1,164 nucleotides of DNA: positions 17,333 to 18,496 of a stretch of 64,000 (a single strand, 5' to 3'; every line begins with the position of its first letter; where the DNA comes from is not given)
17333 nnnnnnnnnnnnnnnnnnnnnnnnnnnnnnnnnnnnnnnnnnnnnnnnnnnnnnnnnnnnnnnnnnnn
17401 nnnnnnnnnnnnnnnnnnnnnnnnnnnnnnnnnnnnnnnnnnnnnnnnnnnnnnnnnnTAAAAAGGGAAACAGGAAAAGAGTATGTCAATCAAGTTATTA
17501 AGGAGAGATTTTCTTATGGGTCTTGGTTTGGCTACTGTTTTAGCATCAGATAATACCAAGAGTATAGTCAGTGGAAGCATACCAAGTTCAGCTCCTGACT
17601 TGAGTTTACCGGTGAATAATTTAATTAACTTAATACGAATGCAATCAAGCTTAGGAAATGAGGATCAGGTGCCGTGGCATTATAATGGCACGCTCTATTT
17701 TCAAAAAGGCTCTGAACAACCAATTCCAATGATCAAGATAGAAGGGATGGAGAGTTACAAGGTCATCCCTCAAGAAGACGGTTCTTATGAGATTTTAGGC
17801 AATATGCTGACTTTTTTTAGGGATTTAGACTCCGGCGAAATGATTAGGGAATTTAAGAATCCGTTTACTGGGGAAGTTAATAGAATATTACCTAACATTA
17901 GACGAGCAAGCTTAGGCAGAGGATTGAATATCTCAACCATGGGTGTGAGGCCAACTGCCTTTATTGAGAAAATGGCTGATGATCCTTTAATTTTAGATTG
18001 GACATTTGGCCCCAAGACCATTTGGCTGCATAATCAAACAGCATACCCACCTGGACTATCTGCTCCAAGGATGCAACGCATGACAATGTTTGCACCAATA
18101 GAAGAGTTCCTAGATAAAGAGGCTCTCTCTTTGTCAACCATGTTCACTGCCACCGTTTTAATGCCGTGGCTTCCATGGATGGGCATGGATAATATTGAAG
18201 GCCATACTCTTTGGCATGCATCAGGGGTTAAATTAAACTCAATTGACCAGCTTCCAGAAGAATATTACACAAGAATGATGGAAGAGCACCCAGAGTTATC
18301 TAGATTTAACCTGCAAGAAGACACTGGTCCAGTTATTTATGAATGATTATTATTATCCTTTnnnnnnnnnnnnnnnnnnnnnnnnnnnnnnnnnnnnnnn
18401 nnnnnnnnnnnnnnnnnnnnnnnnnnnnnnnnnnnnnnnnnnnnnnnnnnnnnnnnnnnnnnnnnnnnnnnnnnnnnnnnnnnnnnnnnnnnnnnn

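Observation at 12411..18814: Five-gene operon linking two cytoplasmic enzymes to three exported proteins: candidate undescribed envelope redox / tetrapyrrole-or-metal handling system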

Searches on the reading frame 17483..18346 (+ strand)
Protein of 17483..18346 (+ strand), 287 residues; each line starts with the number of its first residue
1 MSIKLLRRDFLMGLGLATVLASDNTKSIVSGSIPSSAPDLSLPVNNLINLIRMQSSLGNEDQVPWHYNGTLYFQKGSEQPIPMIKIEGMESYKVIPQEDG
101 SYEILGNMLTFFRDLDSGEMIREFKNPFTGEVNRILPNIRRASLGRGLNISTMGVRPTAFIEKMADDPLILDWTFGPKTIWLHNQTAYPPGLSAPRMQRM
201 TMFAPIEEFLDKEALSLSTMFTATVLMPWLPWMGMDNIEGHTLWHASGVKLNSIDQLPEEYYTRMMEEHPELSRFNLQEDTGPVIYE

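Call 3: search_protein_families(library=pfam, proteins=[window:17483-18346:+], max_evalue=0.01)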
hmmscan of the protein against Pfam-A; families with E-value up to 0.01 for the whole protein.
window:17483-18346:+ (287 aa): 1 family
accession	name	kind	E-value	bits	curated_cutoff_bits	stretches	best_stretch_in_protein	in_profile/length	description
PF08894.16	DUF1838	-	6.2e-18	65.9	25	2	201-273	137-210/232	Protein of unknown function (DUF1838)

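Call 4: search_protein_families(library=ncbifam, proteins=[window:17483-18346:+], max_evalue=0.01)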
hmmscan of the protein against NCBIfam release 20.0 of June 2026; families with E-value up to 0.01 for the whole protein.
window:17483-18346:+ (287 aa): 0 families

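Call 26: search_solved_structures(query=window:17483-18346:+, max_evalue=1)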
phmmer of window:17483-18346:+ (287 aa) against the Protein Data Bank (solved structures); distinct sequences matched with E-value up to 1: 0.

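Call 29: find_homologous_proteins(query=window:17483-18346:+)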
Query window:17483-18346:+ (287 aa): 152 proteins with E <= 0.001 among 992 candidates; the best 120 are listed.
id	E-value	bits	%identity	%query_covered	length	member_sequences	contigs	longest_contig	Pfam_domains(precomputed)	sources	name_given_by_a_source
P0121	1.3e-188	644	98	100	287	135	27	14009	PF08894.17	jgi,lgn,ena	-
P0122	7.5e-183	625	99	96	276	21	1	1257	PF08894.17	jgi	-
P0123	4.5e-182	622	96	100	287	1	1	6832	PF08894.17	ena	-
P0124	9.9e-182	621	95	100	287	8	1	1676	PF08894.17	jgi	jgi:hypothetical protein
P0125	2.6e-181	620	95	100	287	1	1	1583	PF08894.17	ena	-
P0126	3.9e-181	619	95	100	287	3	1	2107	PF08894.17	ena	-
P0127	7.1e-176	602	91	100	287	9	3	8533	PF08894.17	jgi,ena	-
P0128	2.0e-175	600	95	96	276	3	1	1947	PF08894.17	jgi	-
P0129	3.0e-174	596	90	100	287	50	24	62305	PF08894.17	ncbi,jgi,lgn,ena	jgi:hypothetical protein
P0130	1.4e-167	575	84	100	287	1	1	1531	PF08894.17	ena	-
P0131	2.3e-166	571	84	100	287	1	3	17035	PF08894.17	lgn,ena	-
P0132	4.8e-166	569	84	100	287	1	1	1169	PF08894.17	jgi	-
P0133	6.4e-166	569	83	100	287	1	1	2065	PF08894.17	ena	-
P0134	1.1e-165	568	84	100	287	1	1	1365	PF08894.17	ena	-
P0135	1.4e-165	568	84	100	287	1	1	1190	PF08894.17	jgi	-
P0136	1.6e-165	568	84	100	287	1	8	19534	PF08894.17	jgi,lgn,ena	-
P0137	1.8e-165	568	83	100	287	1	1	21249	PF08894.17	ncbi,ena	-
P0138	2.2e-165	567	83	99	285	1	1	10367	PF08894.17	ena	-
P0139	2.2e-165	567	83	100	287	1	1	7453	PF08894.17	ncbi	-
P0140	2.3e-165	567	83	100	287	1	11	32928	PF08894.17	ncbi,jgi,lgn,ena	-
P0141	2.8e-165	567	84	100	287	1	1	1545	PF08894.17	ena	-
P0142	3.9e-165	566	83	100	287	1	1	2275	PF08894.17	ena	-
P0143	4.4e-165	566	83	100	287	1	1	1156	PF08894.17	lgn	-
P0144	5.2e-165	566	84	100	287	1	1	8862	PF08894.17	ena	-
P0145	5.6e-165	566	83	100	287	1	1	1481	PF08894.17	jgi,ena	-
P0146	9.8e-165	565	84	99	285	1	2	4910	PF08894.17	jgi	-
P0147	1.1e-164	565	83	100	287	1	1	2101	PF08894.17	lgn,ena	-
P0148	1.3e-164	565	84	99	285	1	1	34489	PF08894.17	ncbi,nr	ncbi:MAG: DUF1838 domain-containing protein [Gammaproteobacteria bacterium]|nr:DUF1838 domain-contai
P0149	1.3e-164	565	83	100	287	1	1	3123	PF08894.17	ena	-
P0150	1.4e-164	565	84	100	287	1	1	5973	PF08894.17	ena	-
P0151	1.4e-164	565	84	99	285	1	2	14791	PF08894.17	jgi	-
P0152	1.4e-164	565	83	100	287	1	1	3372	PF08894.17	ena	-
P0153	1.4e-164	565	83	100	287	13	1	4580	PF08894.17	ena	-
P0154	1.5e-164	565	83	100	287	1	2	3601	PF08894.17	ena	-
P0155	2.1e-164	564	83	99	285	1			PF08894.17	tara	tara:strand:+ start:291 stop:1148 length:858 start_codon:yes stop_codon:yes gene_type:complete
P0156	2.1e-164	564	83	100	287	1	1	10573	PF08894.17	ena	-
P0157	2.4e-164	564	83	100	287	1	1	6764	PF08894.17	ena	-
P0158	2.5e-164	564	83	100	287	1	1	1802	PF08894.17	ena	-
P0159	2.7e-164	564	83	99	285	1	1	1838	PF08894.17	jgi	-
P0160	3.3e-164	563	83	100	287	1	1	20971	PF08894.17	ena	-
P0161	3.3e-164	563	83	100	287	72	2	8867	PF08894.17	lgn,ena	-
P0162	3.7e-164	563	83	100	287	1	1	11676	PF08894.17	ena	-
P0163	4.0e-164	563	83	100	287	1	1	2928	PF08894.17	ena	-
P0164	6.3e-164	563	83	100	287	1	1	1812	PF08894.17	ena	-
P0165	7.3e-164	562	83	100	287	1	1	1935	PF08894.17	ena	-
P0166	4.7e-163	560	83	100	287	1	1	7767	PF08894.17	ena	-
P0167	2.5e-158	544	79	100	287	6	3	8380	PF08894.17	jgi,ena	-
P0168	6.5e-149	513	75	100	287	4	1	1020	PF08894.17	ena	-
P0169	1.0e-147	509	74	100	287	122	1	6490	PF08894.17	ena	-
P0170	3.1e-147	508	73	100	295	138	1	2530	PF08894.17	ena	-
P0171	2.4e-142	492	70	100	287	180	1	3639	PF08894.17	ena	-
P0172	2.9e-142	491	71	100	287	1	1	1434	PF08894.17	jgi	-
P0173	6.7e-141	487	69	100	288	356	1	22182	PF08894.17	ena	-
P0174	2.5e-140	485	69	100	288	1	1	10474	PF08894.17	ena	-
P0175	2.8e-140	485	69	100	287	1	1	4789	PF08894.17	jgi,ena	-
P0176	4.1e-140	484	69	100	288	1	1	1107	PF08894.17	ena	-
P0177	5.2e-140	484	69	100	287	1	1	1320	PF08894.17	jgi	jgi:hypothetical protein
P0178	9.9e-140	483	69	100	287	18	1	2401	PF08894.17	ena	-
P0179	1.5e-139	483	69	100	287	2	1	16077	PF08894.17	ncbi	ncbi:MAG: DUF1838 family protein [Gammaproteobacteria bacterium]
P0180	1.5e-139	482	69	100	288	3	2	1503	PF08894.17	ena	-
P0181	3.8e-139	481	70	100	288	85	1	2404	PF08894.17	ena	-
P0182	6.5e-139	480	68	100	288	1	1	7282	PF08894.17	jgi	-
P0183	1.2e-135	470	67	100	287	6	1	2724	PF08894.17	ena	-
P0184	1.4e-135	469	67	100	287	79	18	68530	PF08894.17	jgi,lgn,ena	jgi:hypothetical protein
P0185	1.7e-134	466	67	100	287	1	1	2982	PF08894.17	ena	-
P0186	1.9e-134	466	67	100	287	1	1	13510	PF08894.17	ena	-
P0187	6.8e-134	464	67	100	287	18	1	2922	PF08894.17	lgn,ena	-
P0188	4.7e-131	455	70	94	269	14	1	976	PF08894.17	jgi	-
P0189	1.4e-129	450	66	98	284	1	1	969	PF08894.17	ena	-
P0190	5.7e-129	448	64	100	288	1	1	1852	PF08894.17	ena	-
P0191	1.2e-128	447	63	100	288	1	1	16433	PF08894.17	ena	-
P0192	1.3e-128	447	64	100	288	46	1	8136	PF08894.17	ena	-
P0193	1.4e-128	447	64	100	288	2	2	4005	PF08894.17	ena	-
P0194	1.4e-128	446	64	100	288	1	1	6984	PF08894.17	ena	-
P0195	1.8e-128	446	64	100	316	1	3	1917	PF08894.17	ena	-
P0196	1.8e-128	446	64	100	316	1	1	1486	PF08894.17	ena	-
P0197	2.1e-128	446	64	100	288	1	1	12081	PF08894.17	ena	-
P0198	2.2e-128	446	64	100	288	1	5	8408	PF08894.17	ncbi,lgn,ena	-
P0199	2.4e-128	446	64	100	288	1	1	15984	PF08894.17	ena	-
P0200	2.9e-128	446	64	100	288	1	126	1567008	PF08894.17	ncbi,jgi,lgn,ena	-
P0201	3.1e-128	445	64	100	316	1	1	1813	PF08894.17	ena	-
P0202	3.6e-128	445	64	100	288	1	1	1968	PF08894.17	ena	-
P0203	4.1e-128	445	63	100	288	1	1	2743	PF08894.17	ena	-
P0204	5.6e-128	445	63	100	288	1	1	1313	PF08894.17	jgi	-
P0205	5.9e-128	444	64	100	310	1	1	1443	PF08894.17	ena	-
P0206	6.0e-128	444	64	100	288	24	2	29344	PF08894.17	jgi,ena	jgi:hypothetical protein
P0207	9.9e-128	444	63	100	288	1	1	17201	PF08894.17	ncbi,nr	ncbi:MAG: DUF1838 family protein [Pseudomonadota bacterium]|nr:DUF1838 family protein [Pseudomonadot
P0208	1.4e-127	443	83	79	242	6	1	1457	PF08894.17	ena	-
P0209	1.7e-127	443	63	100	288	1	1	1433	PF08894.17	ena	-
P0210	2.2e-127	443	63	100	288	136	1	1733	PF08894.17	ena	-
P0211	2.5e-127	442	64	100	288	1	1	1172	PF08894.17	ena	-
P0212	3.0e-127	442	64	100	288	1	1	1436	PF08894.17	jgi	-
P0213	3.2e-127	442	63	100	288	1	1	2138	PF08894.17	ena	-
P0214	6.8e-127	441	63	100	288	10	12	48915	PF08894.17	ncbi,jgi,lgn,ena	-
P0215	1.1e-126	440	63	100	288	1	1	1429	PF08894.17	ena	-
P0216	2.2e-126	439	63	100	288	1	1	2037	PF08894.17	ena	-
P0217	9.9e-126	437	62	99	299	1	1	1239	PF08894.17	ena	-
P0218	6.8e-125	434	62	100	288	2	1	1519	PF08894.17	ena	-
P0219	1.6e-118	414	67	86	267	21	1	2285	PF08894.17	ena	-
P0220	5.9e-116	405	65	89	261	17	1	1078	PF08894.17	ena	-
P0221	7.6e-115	401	82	71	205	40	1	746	PF08894.17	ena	-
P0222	1.2e-113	398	67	85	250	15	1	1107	PF08894.17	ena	-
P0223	2.2e-99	351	67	77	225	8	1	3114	PF08894.17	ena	-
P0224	1.0e-97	345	70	71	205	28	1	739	PF08894.17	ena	-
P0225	7.9e-90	319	63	72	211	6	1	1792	PF08894.17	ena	-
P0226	3.8e-86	307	50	94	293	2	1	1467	PF08894.17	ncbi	-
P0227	9.2e-86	306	50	94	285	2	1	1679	PF08894.17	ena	-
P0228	8.0e-85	303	51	93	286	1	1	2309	PF08894.17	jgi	-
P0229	8.8e-84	300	50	94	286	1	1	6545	PF08894.17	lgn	-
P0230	4.2e-83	297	51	85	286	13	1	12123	PF08894.17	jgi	jgi:hypothetical protein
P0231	5.0e-83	297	50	94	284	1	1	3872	PF08894.17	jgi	jgi:hypothetical protein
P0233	1.5e-82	296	50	94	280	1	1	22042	PF08894.17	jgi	-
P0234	2.2e-82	295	49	95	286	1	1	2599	PF08894.17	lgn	-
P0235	4.9e-82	294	49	95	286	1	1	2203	PF08894.17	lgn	-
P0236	1.4e-81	292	49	93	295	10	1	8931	PF08894.17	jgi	jgi:hypothetical protein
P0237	1.1e-80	289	49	94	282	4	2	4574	PF08894.17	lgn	-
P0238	4.2e-80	287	47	96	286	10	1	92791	PF08894.17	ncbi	ncbi:MAG: hypothetical protein AMXMBFR8_14070 [Nevskiales bacterium]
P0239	1.3e-79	286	49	95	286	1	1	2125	PF08894.17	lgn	-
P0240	3.3e-79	284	48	93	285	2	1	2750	PF08894.17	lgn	-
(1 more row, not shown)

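Call 44: predict_structure(alignment_id=A2)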
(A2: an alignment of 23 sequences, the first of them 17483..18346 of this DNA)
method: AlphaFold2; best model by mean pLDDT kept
length: 287 residues; sequences in the alignment: 23
mean_pLDDT: 86.3   pTM: 0.82
mean pLDDT of the five models: 86.3, 85.5, 82.7, 82.6, 80.1
residues with pLDDT >= 90: 183; 70-90: 70; 50-70: 7; < 50: 27
segments of 3 or more residues with pLDDT < 50: 1-26
pLDDT, mean of each block of 10 residues (from residue 1): 36 38 52 92 94 93 96 89 96 93 94 96 89 92 88 91 89 95 87 87 98 96 94 88 96 96 97 85 58
secondary structure, 60 per line:
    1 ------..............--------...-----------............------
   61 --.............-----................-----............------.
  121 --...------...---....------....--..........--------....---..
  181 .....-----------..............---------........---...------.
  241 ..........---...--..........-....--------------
elements in order: H7-20 E29-31 H43-54 E63-75 E81-96 E102-113 E123-125 E132-134 E138-141 E148-151 E154-157 H158-163 E172-175 E179-185 E197-205 H206-210 E220-227 E240-250 H259-268 H270-273

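Call 47: fold_search(model_id=the predicted structure, library=pdb)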
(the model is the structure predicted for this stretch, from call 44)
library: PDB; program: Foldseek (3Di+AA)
matches with E <= 10: 1116; with E <= 0.001: 3
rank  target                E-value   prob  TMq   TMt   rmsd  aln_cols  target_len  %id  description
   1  6in9_B                6.7e-04  0.18  0.12  0.12  21.4       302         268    9  Crystal structure of MucB in complex with MucA(peri) (released 2019-07-24)
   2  5xnm_O                8.4e-04  0.90  0.21  0.25  10.3       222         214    7  Structure of unstacked C2S2M2-type PSII-LHCII supercomplex from Pisum sativum (released 2017-09-20)
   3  9bd8_A                9.8e-04  0.91  0.24  0.17  14.2       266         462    7  ApoB 100 beta barrel bound to LDLR beta propeller (released 2024-12-25)
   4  4eg9                  2.0e-03  0.80  0.21  0.24  10.5       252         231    9  1.9 Angstrom resolution crystal structure of Se-methionine hypothetical protein SAOUHSC_02783 from Staphylococcus aureus (released 2012-04-11)
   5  5xnl_O                2.4e-03  0.69  0.22  0.24  10.9       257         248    8  Structure of stacked C2S2M2-type PSII-LHCII supercomplex from Pisum sativum (released 2017-09-20)
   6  6kaf_O                2.8e-03  0.54  0.21  0.26  20.0       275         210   11  C2S2M2N2-type PSII-LHCII (released 2019-10-23)
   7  2ihf                  4.6e-03  0.05  0.08  0.09  18.3       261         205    8  Crystal structure of deletion mutant delta 228-252 R190A of the single-stranded DNA binding protein from Thermus aquatic (released 2007-01-02)
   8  6b7l                  6.0e-03  0.10  0.10  0.10  19.3       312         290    8  Aeromonas veronii immune modulator A (released 2018-10-03)
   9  5g26                  6.7e-03  0.14  0.14  0.15  21.0       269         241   11  Unveiling the Mechanism Behind the in-meso Crystallization of Membrane Proteins (released 2017-02-15)
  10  3kg7_B                7.4e-03  0.09  0.10  0.10  21.5       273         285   12  Dehydratase domain from CurH module of Curacin polyketide synthase (released 2010-01-19)
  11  3kg7_C                8.8e-03  0.08  0.10  0.10  22.4       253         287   11  Dehydratase domain from CurH module of Curacin polyketide synthase (released 2010-01-19)
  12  6kac_O                9.8e-03  0.35  0.20  0.23  18.4       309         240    9  Cryo-EM structure of the C2S2-type PSII-LHCII supercomplex from Chlamydomonas reihardtii (released 2019-10-23)
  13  6ntr_A                1.0e-02  0.23  0.15  0.17  20.6       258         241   14  Crystal Structure of Beta-barrel-like Protein of Domain of Unknown Function DUF1849 from Brucella abortus (released 2019-02-13)
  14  3kg7_A                1.2e-02  0.09  0.11  0.11  21.7       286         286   11  Dehydratase domain from CurH module of Curacin polyketide synthase (released 2010-01-19)
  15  9ens_A                1.3e-02  0.60  0.23  0.08  13.2       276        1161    9  Cleavage product of vitellogenin from the honey bee hemolymph (released 2025-03-26)
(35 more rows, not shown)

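Call 52: find_encoding_contigs(protein=P0238, flank=8000, max_places=1)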
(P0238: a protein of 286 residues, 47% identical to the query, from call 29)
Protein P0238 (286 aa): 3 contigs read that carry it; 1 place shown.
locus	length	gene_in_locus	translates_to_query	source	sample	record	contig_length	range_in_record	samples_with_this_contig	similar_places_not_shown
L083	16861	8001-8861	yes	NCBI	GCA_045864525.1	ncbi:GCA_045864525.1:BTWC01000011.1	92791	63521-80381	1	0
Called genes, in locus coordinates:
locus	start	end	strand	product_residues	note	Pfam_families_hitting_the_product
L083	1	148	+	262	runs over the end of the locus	-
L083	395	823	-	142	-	PF00571:CBS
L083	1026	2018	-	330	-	PF01544:CorA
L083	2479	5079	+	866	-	PF07715:Plug, PF00593:TonB_dep_Rec_b-barrel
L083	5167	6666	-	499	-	PF00171:Aldedh, PF05893:LuxC (faint)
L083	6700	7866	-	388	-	PF03435:Sacchrp_dh_NADP, PF16653:Sacchrp_dh_C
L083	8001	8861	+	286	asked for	PF08894:DUF1838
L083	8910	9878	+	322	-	PF08894:DUF1838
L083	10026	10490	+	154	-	PF00111:Fer2, PF13085:Fer2_3 (weak), PF01799:Fer2_2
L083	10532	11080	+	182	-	PF00034:Cytochrom_C (weak)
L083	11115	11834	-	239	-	-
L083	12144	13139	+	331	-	PF05235:CHAD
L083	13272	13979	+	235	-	PF00072:Response_reg, PF00486:Trans_reg_C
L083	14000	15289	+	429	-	PF11808:PhoR, PF00989:PAS (weak), PF00512:HisKA, PF02518:HATPase_c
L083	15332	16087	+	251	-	PF01895:PhoU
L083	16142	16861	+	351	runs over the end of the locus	PF12849:PBP_like_2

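Call 53: find_encoding_contigs(protein=P0233, flank=8000, max_places=1)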
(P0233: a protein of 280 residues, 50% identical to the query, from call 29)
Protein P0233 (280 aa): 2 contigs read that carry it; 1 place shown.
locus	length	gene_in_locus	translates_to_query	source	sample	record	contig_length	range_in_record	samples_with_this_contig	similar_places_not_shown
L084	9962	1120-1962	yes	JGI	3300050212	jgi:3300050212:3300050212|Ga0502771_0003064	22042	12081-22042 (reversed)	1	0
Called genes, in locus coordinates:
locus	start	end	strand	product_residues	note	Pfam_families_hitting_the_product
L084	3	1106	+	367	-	?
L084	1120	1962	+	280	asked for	PF08894:DUF1838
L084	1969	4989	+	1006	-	PF26549:Tricorn_N, PF07676:PD40, PF26549:Tricorn_N, PF26550:Tricorn_2nd (weak), PF07676:PD40 (weak), PF26549:Tricorn_N, PF07676:PD40 (weak), PF01979:Amidohydro_1, +2 more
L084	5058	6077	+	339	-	PF08894:DUF1838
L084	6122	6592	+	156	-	PF00111:Fer2, PF01799:Fer2_2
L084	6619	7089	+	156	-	-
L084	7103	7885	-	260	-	-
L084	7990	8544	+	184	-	PF14378:PAP2_3, PF01569:PAP2, PF14360:PAP2_C (faint)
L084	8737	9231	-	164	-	PF01219:DAGK_prokar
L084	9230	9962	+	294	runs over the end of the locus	PF05235:CHAD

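Call 54: find_encoding_contigs(protein=P0230, flank=8000, max_places=1)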
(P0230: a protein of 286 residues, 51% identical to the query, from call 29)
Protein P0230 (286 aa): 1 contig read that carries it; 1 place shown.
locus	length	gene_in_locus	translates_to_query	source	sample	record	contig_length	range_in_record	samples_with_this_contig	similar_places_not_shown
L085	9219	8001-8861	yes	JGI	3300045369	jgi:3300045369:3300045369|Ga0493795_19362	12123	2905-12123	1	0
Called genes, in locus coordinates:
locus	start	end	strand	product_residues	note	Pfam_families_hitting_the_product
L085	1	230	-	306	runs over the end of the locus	PF08240:ADH_N, PF00107:ADH_zinc_N, PF13602:ADH_zinc_N_2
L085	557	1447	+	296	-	PF04055:Radical_SAM, PF06463:Mob_synth_C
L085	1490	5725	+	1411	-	PF00270:DEAD, PF04851:ResIII, PF00271:Helicase_C, PF22590:Cas3-like_C_2 (weak), PF19306:WHD_Lhr, PF08494:DEAD_assoc, PF23235:WHD_3rd_Lhr, PF23234:WHD_4th_Lhr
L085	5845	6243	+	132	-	PF07858:LEH, PF12680:SnoaL_2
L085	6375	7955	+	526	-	PF01565:FAD_binding_4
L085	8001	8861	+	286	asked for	PF08894:DUF1838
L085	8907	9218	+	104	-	?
